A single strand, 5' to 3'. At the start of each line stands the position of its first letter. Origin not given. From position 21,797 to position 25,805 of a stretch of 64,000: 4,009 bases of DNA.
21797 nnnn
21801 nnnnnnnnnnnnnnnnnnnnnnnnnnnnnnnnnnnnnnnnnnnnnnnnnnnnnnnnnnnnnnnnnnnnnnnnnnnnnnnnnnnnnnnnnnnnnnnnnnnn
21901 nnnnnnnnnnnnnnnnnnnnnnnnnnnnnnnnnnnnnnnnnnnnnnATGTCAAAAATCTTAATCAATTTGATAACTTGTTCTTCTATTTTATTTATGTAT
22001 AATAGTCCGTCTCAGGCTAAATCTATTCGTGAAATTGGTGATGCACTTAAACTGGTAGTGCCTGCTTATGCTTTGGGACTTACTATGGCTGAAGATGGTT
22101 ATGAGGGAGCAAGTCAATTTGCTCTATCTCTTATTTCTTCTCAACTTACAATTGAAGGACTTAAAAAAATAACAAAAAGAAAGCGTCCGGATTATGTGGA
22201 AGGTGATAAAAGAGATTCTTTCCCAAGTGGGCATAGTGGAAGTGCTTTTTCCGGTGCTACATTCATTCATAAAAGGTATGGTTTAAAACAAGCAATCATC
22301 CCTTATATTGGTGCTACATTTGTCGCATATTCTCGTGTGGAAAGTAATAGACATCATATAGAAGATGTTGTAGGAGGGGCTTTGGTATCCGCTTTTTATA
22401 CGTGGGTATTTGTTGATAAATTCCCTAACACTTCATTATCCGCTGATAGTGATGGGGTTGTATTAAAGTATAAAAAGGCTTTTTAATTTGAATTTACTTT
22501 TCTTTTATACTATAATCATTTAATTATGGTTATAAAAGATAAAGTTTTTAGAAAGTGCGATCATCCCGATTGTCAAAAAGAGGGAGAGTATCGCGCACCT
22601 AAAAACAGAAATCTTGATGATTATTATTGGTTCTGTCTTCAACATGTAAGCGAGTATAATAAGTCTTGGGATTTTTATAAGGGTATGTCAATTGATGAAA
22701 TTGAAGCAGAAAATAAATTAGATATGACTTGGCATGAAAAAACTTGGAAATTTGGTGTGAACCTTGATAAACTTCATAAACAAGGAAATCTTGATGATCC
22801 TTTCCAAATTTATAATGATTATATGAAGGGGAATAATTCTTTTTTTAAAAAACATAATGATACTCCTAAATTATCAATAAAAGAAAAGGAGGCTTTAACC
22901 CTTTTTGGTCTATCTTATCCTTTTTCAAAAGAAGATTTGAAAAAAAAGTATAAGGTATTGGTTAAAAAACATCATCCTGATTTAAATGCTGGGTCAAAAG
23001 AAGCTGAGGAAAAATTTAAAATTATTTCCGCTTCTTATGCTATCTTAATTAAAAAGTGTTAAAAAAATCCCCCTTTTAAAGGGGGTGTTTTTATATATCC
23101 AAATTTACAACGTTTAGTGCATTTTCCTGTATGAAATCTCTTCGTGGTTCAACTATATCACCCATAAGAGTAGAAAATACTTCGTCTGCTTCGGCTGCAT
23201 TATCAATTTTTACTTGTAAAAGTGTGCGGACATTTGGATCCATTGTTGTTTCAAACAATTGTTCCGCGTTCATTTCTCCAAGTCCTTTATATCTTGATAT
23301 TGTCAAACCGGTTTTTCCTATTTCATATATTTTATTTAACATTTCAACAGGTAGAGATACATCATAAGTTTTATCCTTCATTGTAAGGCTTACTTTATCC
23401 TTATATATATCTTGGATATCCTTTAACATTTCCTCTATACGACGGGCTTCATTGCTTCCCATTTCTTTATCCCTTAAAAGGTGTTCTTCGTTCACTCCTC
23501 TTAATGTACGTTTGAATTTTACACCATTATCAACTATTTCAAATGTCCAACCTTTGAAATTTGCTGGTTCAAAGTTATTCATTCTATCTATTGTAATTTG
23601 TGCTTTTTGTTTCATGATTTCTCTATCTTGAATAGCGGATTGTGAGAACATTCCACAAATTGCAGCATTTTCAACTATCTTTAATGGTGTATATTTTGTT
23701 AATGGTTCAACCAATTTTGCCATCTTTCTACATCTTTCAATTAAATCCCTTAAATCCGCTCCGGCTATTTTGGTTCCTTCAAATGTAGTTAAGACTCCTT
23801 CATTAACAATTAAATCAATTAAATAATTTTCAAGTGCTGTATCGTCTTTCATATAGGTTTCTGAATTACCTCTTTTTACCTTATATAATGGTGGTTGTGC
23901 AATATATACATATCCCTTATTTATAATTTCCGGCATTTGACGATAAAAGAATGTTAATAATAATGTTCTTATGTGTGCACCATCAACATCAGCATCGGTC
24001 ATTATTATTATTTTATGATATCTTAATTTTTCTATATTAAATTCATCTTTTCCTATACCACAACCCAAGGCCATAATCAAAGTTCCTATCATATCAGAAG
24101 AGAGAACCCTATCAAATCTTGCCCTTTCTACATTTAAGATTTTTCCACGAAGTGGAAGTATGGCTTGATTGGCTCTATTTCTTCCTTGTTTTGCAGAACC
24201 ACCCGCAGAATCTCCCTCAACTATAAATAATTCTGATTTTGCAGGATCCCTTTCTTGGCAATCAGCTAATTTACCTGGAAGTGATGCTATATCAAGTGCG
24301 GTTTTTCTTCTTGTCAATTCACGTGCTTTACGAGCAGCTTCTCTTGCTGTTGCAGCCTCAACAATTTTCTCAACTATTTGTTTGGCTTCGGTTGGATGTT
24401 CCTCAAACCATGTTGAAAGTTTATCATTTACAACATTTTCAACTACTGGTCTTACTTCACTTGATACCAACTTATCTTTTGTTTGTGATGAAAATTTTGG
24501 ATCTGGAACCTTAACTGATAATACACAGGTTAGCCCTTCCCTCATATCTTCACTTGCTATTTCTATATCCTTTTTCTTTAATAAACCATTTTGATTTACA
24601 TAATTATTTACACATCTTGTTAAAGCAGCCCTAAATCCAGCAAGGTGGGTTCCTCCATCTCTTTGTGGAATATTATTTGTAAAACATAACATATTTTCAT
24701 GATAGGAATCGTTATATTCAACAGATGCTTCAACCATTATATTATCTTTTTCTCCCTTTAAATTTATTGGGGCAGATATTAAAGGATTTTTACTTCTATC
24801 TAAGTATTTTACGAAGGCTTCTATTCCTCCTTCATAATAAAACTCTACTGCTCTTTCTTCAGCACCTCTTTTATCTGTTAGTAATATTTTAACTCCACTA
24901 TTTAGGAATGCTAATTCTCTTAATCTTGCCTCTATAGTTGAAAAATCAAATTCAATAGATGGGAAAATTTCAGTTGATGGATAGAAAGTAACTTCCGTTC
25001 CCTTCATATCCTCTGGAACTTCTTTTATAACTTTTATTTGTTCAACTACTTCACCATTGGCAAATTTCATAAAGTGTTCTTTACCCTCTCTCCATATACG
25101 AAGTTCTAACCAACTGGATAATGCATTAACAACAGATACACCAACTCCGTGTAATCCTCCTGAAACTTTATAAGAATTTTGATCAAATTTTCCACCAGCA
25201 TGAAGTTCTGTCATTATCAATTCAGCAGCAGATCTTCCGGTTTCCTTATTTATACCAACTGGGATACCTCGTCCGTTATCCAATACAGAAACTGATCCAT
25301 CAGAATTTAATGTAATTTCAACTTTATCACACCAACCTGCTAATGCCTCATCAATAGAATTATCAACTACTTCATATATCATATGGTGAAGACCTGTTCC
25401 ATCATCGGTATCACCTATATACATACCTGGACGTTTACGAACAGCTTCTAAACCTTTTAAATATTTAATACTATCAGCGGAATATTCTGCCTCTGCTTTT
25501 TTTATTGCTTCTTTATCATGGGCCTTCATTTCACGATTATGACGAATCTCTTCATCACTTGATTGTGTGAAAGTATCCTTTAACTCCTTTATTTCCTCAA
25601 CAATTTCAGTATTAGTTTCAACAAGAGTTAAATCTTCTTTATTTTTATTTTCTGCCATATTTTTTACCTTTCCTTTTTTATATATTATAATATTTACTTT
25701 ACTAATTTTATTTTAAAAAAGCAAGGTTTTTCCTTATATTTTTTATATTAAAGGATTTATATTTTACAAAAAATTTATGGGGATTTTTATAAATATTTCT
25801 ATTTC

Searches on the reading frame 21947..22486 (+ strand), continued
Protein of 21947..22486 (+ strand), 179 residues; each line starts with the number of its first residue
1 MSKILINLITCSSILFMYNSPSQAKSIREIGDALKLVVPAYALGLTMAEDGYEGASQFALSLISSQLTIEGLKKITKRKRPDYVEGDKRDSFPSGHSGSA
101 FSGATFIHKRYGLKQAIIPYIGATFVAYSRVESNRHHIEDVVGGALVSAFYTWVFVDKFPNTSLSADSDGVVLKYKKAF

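Call 38: find_encoding_contigs(protein=P0015, flank=2500, max_places=6)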
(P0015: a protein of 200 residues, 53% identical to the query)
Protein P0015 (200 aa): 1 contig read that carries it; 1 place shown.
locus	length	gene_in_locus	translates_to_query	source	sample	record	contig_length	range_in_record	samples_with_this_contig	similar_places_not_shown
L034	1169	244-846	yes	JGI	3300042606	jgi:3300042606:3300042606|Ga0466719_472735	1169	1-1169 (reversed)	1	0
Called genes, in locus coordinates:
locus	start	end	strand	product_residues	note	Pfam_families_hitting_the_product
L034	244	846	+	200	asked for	PF01569:PAP2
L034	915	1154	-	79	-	PF09285:Elong-fact-P_C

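Call 41: search_protein_families(library=ncbifam, proteins=[window:21947-22483:+], max_evalue=0.01)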
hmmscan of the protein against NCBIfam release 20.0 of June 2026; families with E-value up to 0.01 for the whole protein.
window:21947-22483:+ (179 aa): 3 families
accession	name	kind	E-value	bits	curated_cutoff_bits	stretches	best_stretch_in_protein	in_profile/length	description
NF007159.0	PRK09597.1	equivalog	1e-05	25.3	177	1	90-155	119-184/191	lipid A 1-phosphatase LpxE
NF047884.1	UdeprDiPSep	equivalog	8.2e-05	22.6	250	1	89-154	117-182/188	undecaprenyl-diphosphatase SepP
NF008813.0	PRK11837.1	equivalog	0.003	17.5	229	1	83-148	96-161/202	undecaprenyl-diphosphate phosphatase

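Call 42: search_protein_families(library=pfam, proteins=[window:21947-22483:+], max_evalue=0.01)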
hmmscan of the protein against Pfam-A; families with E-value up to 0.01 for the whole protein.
window:21947-22483:+ (179 aa): 1 family
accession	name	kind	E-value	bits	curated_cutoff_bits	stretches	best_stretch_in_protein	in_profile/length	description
PF01569.27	PAP2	-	8.7e-18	64.8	27.2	1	57-157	4-123/130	PAP2 superfamily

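Call 55: search_solved_structures(query=window:21947-22483:+, max_evalue=1)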
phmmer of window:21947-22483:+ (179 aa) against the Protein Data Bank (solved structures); distinct sequences matched with E-value up to 1: 2.
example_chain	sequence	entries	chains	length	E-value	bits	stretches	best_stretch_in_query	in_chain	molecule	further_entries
4r5d_A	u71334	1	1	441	0.0054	19.8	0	23-72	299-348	Leucine rich repeat protein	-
6ebu_A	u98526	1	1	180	0.048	16.7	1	91-149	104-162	LpxE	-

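Call 80: predict_structure(alignment_id=A6)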
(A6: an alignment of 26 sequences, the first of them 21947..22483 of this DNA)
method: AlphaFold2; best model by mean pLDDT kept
length: 179 residues; sequences in the alignment: 26
mean_pLDDT: 87.1   pTM: 0.75
mean pLDDT of the five models: 87.1, 87.1, 85.1, 83.7, 83.4
residues with pLDDT >= 90: 109; 70-90: 47; 50-70: 21; < 50: 2
segments of 3 or more residues with pLDDT < 50: none
pLDDT, mean of each block of 10 residues (from residue 1): 78 65 75 96 96 93 96 92 81 95 97 97 97 93 97 87 71 61
secondary structure, 60 per line:
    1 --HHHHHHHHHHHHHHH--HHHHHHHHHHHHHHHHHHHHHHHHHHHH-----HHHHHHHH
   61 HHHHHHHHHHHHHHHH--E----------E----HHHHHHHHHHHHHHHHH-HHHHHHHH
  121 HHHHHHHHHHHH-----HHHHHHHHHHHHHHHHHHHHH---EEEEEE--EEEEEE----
elements in order: H3-17 H20-47 H53-76 H95-111 H113-132 H138-158 E162-167 E170-175

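Call 82: fold_search(model_id=the predicted structure, library=pdb)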
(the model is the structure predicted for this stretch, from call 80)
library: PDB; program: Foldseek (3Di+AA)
matches with E <= 10: 533; with E <= 0.001: 2
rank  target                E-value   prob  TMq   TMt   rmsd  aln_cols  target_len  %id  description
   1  5jki                  1.9e-05  1.00  0.57  0.52  10.5       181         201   23  Crystal structure of the first transmembrane PAP2 type phosphatidylglycerolphosphate phosphatase from Bacillus subtilis (released 2017-02-22)
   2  6ebu                  8.1e-05  1.00  0.63  0.68   4.1       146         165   20  Crystal structure of Aquifex aeolicus LpxE (released 2019-06-26)
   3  8bm3_A                3.3e-03  1.00  0.58  0.45   4.5       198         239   15  H207A mutant of E. coli PgpB, a PAP2 type phosphatidyl glycerol phosphate and C55-PP phosphatase, in complex with farn (released 2023-11-22)
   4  9jtm                  3.9e-03  1.00  0.49  0.28   7.3       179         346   17  Human glucose 6 phosphate catalytic subunit 1 (hG6PC1) bound with G6P (released 2025-08-06)
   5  9jtl                  4.5e-03  1.00  0.45  0.26  13.2       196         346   14  Human glucose 6 phosphate catalytic subunit 1 (hG6PC1) in apo state. (released 2025-08-06)
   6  9jq0                  5.3e-03  1.00  0.46  0.37   8.5       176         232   20  Acid phosphatase KpAP mutant - E104G (released 2024-11-06)
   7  7f17_A                6.3e-03  1.00  0.54  0.47   5.3       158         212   21  Crystal Structure of acid phosphatase (released 2021-10-27)
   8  9j7v                  6.6e-03  1.00  0.51  0.29   7.1       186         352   16  Human G6PC1 in apo state (released 2025-02-05)
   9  9j7u                  6.6e-03  1.00  0.51  0.29   8.0       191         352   16  H176A mutant of human G6PC1 in complex with G6P (released 2025-02-05)
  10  7f18_C                6.6e-03  1.00  0.44  0.38   8.8       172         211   17  Crystal Structure of a mutant of acid phosphatase from Pseudomonas aeruginosa (Q57H/W58P/D135R) (released 2021-10-27)
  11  9l0i_A                6.6e-03  1.00  0.43  0.33   6.2       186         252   18  Cryo-EM structure of human lipid phosphate phosphatase 1 (released 2025-12-17)
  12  7f18_A                7.8e-03  1.00  0.52  0.45   5.6       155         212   21  Crystal Structure of a mutant of acid phosphatase from Pseudomonas aeruginosa (Q57H/W58P/D135R) (released 2021-10-27)
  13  1iw8_D                9.1e-03  1.00  0.49  0.42   7.6       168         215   19  Crystal Structure of a mutant of acid phosphatase from Escherichia blattae (G74D/I153T) (released 2002-09-11)
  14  7f17_B                9.1e-03  1.00  0.49  0.42   6.0       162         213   21  Crystal Structure of acid phosphatase (released 2021-10-27)
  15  7f17_C                9.6e-03  1.00  0.54  0.47   5.4       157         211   22  Crystal Structure of acid phosphatase (released 2021-10-27)
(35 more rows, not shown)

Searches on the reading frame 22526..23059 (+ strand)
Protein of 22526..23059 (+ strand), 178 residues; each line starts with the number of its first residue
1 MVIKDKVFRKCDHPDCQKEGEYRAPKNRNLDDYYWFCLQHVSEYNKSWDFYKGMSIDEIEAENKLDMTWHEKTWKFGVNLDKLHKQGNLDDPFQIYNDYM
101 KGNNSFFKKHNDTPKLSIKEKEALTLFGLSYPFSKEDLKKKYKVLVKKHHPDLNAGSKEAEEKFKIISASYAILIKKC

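Call 41: search_protein_families(library=ncbifam, proteins=[window:22526-23059:+], max_evalue=0.01)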
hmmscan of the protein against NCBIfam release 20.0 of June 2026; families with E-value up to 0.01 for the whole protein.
window:22526-23059:+ (178 aa): 13 families
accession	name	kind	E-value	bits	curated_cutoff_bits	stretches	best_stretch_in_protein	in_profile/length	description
TIGR02349.1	DnaJ_bact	equivalog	8.1e-11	41.9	377.2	1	128-175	7-54/354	molecular chaperone DnaJ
NF008035.0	PRK10767.1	subfamily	5.6e-10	38.8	338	1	128-175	11-58/374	molecular chaperone DnaJ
NF010892.0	PRK14299.1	equivalog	3e-08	33.2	392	1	121-174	4-56/291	chaperone protein DnaJ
NF010874.0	PRK14281.1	equivalog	4.4e-08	32.6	619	1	124-174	6-56/397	chaperone protein DnaJ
NF010872.0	PRK14279.1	equivalog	1.3e-07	31.1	556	1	120-174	8-62/394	molecular chaperone DnaJ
NF010871.0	PRK14278.1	equivalog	1.3e-06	27.6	502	1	125-175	7-56/378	molecular chaperone DnaJ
NF010894.0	PRK14301.1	equivalog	5.9e-06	25.5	548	1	125-174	8-57/373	chaperone protein DnaJ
NF010885.0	PRK14292.1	equivalog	1.6e-05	24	585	1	125-174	6-54/371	chaperone protein DnaJ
NF037946.1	terminal_TopJ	equivalog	0.00034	19.2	300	1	135-174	19-57/810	terminal organelle assembly protein TopJ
NF007618.0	PRK10266.1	equivalog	0.0028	17.2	403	1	136-174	19-56/306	curved DNA-binding protein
NF050028.1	CldAdptActJ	equivalog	0.0058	17.1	150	0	126-175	7-61/93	cold adaptation protein ActJcold adaptation protein ActJ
NF006948.0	PRK09430.1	equivalog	0.0069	16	162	1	100-153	175-232/267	co-chaperone DjlA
TIGR03835.1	termin_org_DnaJ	equivalog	0.0074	14.7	512.25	1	134-174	15-54/871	terminal organelle assembly protein TopJ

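Call 42: search_protein_families(library=pfam, proteins=[window:22526-23059:+], max_evalue=0.01)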
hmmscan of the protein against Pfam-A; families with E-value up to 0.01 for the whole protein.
window:22526-23059:+ (178 aa): 1 family
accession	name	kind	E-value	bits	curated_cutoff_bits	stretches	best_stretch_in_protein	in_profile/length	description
PF00226.36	DnaJ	-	8.9e-12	45.4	27.8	1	128-175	7-54/63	DnaJ domain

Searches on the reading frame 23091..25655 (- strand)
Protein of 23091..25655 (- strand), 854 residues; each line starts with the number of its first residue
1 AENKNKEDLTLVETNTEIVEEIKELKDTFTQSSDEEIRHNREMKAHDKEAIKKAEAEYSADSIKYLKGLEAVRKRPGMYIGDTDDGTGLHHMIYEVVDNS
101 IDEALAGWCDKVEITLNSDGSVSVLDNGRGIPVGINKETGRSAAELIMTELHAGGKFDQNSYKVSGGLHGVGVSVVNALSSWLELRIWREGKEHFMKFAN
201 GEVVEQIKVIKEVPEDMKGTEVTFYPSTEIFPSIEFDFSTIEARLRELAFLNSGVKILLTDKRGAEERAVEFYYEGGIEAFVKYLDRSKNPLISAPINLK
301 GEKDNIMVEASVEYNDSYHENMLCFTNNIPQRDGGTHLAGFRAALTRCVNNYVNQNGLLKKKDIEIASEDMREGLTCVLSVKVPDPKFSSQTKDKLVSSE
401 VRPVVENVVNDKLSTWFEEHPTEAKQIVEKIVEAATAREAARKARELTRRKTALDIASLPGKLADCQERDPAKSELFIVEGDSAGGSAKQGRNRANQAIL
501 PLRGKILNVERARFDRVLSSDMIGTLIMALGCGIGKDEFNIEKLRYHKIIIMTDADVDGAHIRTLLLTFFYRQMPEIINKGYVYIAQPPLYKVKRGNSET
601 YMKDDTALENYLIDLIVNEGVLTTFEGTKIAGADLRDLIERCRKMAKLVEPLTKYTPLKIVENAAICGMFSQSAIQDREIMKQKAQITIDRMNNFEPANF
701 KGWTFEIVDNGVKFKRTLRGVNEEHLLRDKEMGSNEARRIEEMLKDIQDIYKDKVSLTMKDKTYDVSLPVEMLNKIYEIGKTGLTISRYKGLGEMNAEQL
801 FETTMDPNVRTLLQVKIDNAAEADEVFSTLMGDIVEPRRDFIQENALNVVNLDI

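Call 54: find_homologous_proteins(query=window:23091-25655:-, max_evalue=1e-50)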
Query window:23091-25655:- (854 aa): 8000 proteins with E <= 1e-50 among 8000 candidates; the best 120 are listed.
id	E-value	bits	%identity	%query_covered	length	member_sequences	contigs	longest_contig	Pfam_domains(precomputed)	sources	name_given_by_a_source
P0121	0.0e+0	1907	100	100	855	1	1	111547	PF00986.27,PF21249.3,PF02518.32,PF01751.29,PF00204.32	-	-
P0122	0.0e+0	1904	100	100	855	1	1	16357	PF00986.27,PF21249.3,PF02518.32,PF01751.29,PF00204.32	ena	-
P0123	0.0e+0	1902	100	100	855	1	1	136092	PF00986.27,PF21249.3,PF02518.32,PF01751.29,PF00204.32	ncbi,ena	-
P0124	0.0e+0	1899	100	100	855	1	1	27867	PF00986.27,PF21249.3,PF02518.32,PF01751.29,PF00204.32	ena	-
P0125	0.0e+0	1695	88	100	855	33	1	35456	PF00986.27,PF21249.3,PF02518.32,PF01751.29,PF00204.32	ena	-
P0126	0.0e+0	1637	85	100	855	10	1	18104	PF00986.27,PF21249.3,PF02518.32,PF01751.29,PF00204.32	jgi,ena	-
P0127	0.0e+0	1621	83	100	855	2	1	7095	PF00986.27,PF21249.3,PF02518.32,PF01751.29,PF00204.32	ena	-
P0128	0.0e+0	1621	84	100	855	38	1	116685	PF00986.27,PF21249.3,PF02518.32,PF01751.29,PF00204.32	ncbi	-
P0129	0.0e+0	1614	83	100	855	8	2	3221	PF00986.27,PF21249.3,PF02518.32,PF01751.29,PF00204.32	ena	-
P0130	0.0e+0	1570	82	100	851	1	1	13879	PF00986.27,PF21249.3,PF02518.32,PF01751.29,PF00204.32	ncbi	-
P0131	0.0e+0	1524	80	97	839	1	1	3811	PF00986.27,PF21249.3,PF02518.32,PF01751.29,PF00204.32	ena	-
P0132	0.0e+0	1524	80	97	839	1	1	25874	PF00986.27,PF21249.3,PF02518.32,PF01751.29,PF00204.32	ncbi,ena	-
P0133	0.0e+0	1520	80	97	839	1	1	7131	PF00986.27,PF21249.3,PF02518.32,PF01751.29,PF00204.32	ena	-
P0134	0.0e+0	1515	79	100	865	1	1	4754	PF00986.27,PF21249.3,PF02518.32,PF01751.29,PF00204.32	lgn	-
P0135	0.0e+0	1468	78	97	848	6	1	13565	PF00986.27,PF21249.3,PF02518.32,PF01751.29,PF00204.32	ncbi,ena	-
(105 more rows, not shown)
